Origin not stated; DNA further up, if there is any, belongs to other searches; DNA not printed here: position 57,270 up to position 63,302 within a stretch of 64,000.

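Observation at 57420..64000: Giant M48-peptidase / TerB / DUF4011 / Upf1-like SF1 helicase / endonuclease-fold fusion protein, translationally coupled to a membrane protein: candidate defence or DNA-surveillance module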

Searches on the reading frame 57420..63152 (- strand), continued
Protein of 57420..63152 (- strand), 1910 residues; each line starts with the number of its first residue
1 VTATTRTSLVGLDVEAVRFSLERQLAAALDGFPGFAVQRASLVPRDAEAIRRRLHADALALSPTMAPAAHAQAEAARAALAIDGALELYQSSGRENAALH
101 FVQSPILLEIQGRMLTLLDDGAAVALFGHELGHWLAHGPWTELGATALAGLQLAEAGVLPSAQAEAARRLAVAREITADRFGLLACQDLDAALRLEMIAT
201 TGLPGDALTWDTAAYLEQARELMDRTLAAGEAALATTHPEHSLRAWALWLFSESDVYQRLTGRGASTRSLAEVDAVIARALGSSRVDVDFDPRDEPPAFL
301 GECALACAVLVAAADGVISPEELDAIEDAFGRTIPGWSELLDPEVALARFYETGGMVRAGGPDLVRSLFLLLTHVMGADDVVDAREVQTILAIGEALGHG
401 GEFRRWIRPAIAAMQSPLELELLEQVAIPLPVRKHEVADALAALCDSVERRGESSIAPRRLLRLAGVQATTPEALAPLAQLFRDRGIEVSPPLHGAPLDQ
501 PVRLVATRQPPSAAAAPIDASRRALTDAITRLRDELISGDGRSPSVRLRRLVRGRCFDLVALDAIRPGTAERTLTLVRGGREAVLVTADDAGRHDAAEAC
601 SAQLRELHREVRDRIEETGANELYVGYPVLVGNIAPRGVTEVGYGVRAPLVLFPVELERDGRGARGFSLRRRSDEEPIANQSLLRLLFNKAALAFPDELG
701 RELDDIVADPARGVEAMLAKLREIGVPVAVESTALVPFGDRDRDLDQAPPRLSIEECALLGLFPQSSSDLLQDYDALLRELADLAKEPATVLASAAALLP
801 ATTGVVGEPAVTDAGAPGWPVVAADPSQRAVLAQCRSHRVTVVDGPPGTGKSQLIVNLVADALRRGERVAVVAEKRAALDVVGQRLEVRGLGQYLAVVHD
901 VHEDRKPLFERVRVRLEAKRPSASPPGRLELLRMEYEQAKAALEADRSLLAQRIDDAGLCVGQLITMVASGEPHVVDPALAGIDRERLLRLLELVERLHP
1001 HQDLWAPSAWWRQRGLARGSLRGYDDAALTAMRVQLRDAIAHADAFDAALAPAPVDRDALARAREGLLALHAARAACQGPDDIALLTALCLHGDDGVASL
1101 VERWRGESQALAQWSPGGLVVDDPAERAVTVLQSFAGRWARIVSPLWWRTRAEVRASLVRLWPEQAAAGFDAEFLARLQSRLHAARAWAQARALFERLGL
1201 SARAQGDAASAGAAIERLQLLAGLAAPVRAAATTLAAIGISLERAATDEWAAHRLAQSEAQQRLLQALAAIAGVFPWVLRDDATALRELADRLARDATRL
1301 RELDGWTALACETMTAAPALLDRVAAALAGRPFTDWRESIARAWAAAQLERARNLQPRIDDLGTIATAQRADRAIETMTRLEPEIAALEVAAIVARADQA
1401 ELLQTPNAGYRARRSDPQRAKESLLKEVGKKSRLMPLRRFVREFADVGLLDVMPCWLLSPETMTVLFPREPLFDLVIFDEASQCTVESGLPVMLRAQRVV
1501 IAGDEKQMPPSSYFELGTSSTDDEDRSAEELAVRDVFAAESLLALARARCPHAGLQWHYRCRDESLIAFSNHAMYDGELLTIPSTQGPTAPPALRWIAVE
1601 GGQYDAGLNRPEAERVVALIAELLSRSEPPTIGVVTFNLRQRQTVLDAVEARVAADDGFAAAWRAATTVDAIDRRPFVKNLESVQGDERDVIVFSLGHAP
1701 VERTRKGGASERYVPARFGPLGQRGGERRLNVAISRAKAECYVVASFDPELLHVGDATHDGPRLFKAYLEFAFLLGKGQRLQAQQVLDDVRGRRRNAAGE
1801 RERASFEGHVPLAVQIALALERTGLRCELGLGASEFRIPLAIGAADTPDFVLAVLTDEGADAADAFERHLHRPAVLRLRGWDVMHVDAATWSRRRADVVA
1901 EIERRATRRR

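Call 21: find_encoding_contigs(protein=P0012, flank=8000, max_places=2)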
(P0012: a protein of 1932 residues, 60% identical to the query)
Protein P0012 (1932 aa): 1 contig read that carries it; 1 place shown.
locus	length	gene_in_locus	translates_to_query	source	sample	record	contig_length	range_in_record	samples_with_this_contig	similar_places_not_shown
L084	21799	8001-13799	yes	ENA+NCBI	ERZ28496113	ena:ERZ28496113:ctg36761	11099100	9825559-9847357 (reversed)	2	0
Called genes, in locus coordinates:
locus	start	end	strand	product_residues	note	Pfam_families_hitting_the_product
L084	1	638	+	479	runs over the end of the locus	PF25390:WD40_RLD, PF13540:RCC1_2, PF00415:RCC1, PF13540:RCC1_2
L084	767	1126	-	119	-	-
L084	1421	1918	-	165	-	-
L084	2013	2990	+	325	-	PF00126:HTH_1, PF03466:LysR_substrate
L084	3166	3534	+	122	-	-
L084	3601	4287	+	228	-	-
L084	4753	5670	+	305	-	-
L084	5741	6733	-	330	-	PF00126:HTH_1, PF03466:LysR_substrate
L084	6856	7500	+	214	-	PF05368:NmrA (weak), PF01370:Epimerase (weak), PF13460:NAD_binding_10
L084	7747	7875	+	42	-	-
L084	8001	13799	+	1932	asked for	PF13195:DUF4011, PF13086:AAA_11 (weak), PF13604:AAA_30 (faint), PF13086:AAA_11 (weak), PF13087:AAA_12, PF18741:MTES_1575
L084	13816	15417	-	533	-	PF22842:Pel9A-like_beta_helix, PF05048:NosD (faint), PF13229:Beta_helix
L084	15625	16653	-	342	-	PF07719:TPR_2 (faint), PF08308:PEGA (weak)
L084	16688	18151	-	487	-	PF00069:Pkinase, PF01636:APH (faint), PF07714:PK_Tyr_Ser-Thr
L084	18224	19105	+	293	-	-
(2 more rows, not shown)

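Call 22: find_encoding_contigs(protein=P0089, flank=8000, max_places=1)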
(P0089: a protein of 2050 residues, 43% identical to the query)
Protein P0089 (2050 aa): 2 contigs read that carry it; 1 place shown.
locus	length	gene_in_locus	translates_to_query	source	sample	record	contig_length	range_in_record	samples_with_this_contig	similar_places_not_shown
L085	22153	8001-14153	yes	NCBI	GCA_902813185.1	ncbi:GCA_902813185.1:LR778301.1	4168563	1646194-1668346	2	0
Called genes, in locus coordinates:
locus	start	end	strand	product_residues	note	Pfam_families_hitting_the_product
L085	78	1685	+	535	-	PF01039:Carboxyl_trans, PF03255:ACCA (weak)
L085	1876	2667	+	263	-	PF00378:ECH_1, PF16113:ECH_2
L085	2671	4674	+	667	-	PF00289:Biotin_carb_N, PF02222:ATP-grasp, PF02786:CPSase_L_D2, PF07478:Dala_Dala_lig_C, PF02785:Biotin_carb_C, PF21139:BT_MCC_alpha, PF00364:Biotin_lipoyl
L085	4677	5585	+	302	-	PF00682:HMGL-like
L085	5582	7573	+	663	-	PF16177:ACAS_N, PF00501:AMP-binding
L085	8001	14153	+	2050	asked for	PF13195:DUF4011, PF13245:AAA_19 (faint), PF13086:AAA_11 (weak), PF13087:AAA_12, PF18741:MTES_1575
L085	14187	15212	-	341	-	PF08843:AbiEii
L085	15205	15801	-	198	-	PF19570:DUF6088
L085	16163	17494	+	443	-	PF00919:UPF0004, PF04055:Radical_SAM, PF18693:TRAM_2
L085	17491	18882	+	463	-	PF01565:FAD_binding_4, PF02913:FAD-oxidase_C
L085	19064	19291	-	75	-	-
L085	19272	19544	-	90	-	-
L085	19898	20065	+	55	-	-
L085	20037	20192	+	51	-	-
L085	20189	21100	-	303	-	PF00126:HTH_1, PF03466:LysR_substrate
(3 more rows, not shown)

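Call 23: find_encoding_contigs(protein=P0081, flank=8000, max_places=1)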
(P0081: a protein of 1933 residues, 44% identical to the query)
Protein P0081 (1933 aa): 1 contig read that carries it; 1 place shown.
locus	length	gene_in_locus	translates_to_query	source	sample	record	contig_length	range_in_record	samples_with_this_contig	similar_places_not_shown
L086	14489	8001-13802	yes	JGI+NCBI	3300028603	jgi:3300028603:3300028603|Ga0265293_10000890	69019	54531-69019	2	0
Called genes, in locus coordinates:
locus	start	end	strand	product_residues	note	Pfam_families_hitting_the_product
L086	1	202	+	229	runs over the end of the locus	PF13801:Metal_resist (weak), PF07813:LTXXQ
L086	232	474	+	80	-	PF09851:SHOCT (weak)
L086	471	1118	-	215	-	PF04191:PEMT, PF04140:ICMT (weak)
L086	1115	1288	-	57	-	PF11666:DUF2933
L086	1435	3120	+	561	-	PF00343:Phosphorylase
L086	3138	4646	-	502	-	PF03109:ABC1, PF27536:UbiB_helical (weak)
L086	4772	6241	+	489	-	PF07732:Cu-oxidase_3, PF00394:Cu-oxidase, PF07731:Cu-oxidase_2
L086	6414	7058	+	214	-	-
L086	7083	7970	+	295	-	-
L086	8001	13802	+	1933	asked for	PF01435:Peptidase_M48 (faint), PF05099:TerB (faint), PF13195:DUF4011 (weak), PF13086:AAA_11 (weak), PF13087:AAA_12, PF18741:MTES_1575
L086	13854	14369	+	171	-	PF03692:CxxCxxCC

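Call 24: find_encoding_contigs(protein=P0029, flank=8000, max_places=1)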
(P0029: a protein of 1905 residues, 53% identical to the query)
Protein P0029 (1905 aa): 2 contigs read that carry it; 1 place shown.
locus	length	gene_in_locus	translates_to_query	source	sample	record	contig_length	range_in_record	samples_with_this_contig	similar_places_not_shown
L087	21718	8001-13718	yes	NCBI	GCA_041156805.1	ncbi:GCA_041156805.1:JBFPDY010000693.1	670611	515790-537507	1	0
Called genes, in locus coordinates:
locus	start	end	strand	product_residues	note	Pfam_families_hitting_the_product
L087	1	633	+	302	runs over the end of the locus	PF10604:Polyketide_cyc2, PF03364:Polyketide_cyc (weak)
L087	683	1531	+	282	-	PF13560:HTH_31, PF01381:HTH_3, PF17765:MLTR_LBD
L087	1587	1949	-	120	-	PF12680:SnoaL_2, PF14534:DUF4440 (faint)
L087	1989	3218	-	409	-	PF04542:Sigma70_r2 (faint), PF07638:Sigma70_ECF (weak), PF08281:Sigma70_r4_2 (weak), PF20239:DUF6596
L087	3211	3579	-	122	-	PF03795:YCII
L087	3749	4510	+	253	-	PF08907:DUF1853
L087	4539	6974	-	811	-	PF00069:Pkinase, PF07714:PK_Tyr_Ser-Thr, PF13424:TPR_12, PF24885:TPR_NPHP3, PF13374:TPR_10 (weak), PF13424:TPR_12, PF24885:TPR_NPHP3, PF13424:TPR_12, +6 more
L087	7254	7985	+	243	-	PF00583:Acetyltransf_1, PF13673:Acetyltransf_10, PF13508:Acetyltransf_7, PF08445:FR47 (weak)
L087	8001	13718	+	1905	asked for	PF13195:DUF4011, PF13604:AAA_30 (faint), PF13086:AAA_11 (weak), PF13245:AAA_19 (faint), PF13086:AAA_11 (weak), PF13087:AAA_12, PF18741:MTES_1575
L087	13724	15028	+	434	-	-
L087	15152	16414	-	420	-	PF00270:DEAD, PF04851:ResIII (weak), PF00271:Helicase_C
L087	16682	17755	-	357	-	PF13528:Glyco_trans_1_3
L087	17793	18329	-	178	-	PF19648:DUF6151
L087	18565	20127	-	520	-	PF00144:Beta-lactamase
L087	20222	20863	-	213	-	-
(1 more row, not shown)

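Call 28: search_protein_families(library=ncbifam, proteins=[L064:8510-15133:+, L041:8507-14437:+, L002:6828-12578:+, P0089], max_evalue=0.00001)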
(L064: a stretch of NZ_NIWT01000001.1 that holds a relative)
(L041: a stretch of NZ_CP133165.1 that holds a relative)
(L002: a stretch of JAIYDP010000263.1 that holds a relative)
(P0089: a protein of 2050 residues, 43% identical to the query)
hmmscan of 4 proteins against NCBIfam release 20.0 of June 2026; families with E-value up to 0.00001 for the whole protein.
L064:8510-15133:+ (2207 aa): 5 families
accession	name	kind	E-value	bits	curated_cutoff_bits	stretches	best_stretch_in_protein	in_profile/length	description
NF058533.1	antiphage_ProA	equivalog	0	2316.3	1500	1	30-2193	1-1903/1903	anti-phage protein ProA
NF042953.1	Hhe_antiphage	equivalog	2.3e-255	850.8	2000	2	1342-1985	1064-1708/1797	DUF4011 domain-containing anti-phage protein Hhe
TIGR00376.1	TIGR00376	hypoth_equivalog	2.1e-27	95.9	348.9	2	692-754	160-223/639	IGHMBP2 family helicase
NF040671.1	PLuB_AAA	exception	4.5e-26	90.6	999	3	1552-1659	959-1078/1256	PLuB system helicase-like protein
TIGR01448.2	helicase_RecD2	equivalog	1e-06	27.2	500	0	692-737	318-363/713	SF1B family DNA helicase RecD2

L041:8507-14437:+ (1976 aa): 4 families
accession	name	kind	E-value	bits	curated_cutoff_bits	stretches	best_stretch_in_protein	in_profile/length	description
NF058533.1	antiphage_ProA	equivalog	0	2173.5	1500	1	46-1961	2-1903/1903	anti-phage protein ProA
NF042953.1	Hhe_antiphage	equivalog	6.4e-245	816.2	2000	2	1158-1750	1096-1687/1797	DUF4011 domain-containing anti-phage protein Hhe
TIGR00376.1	TIGR00376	hypoth_equivalog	1.3e-24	86.6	348.9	2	1329-1440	354-455/639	IGHMBP2 family helicase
NF040671.1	PLuB_AAA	exception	1.7e-20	72.1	999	1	1339-1598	961-1231/1256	PLuB system helicase-like protein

L002:6828-12578:+ (1916 aa): 4 families
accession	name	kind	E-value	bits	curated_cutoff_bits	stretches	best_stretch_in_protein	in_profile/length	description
NF058533.1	antiphage_ProA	equivalog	5e-159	531.5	1500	1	828-1912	647-1704/1903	anti-phage protein ProA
NF042953.1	Hhe_antiphage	equivalog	5e-102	342.5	2000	2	1428-1907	1227-1676/1797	DUF4011 domain-containing anti-phage protein Hhe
TIGR00376.1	TIGR00376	hypoth_equivalog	3.5e-21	75.3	348.9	2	1454-1585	339-453/639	IGHMBP2 family helicase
NF040671.1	PLuB_AAA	exception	1.5e-09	35.9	999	0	832-908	817-894/1256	PLuB system helicase-like protein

P0089 (2050 aa): 4 families
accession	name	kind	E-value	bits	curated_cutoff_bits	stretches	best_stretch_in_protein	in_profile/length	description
NF058533.1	antiphage_ProA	equivalog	4.4e-157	525.1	1500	1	825-2030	647-1709/1903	anti-phage protein ProA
NF042953.1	Hhe_antiphage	equivalog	7.5e-106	355.1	2000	2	1482-2022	1176-1678/1797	DUF4011 domain-containing anti-phage protein Hhe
TIGR00376.1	TIGR00376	hypoth_equivalog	2e-19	69.5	348.9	1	1518-1701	290-458/639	IGHMBP2 family helicase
NF040671.1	PLuB_AAA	exception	1.3e-16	59.3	999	2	1591-1865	962-1233/1256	PLuB system helicase-like protein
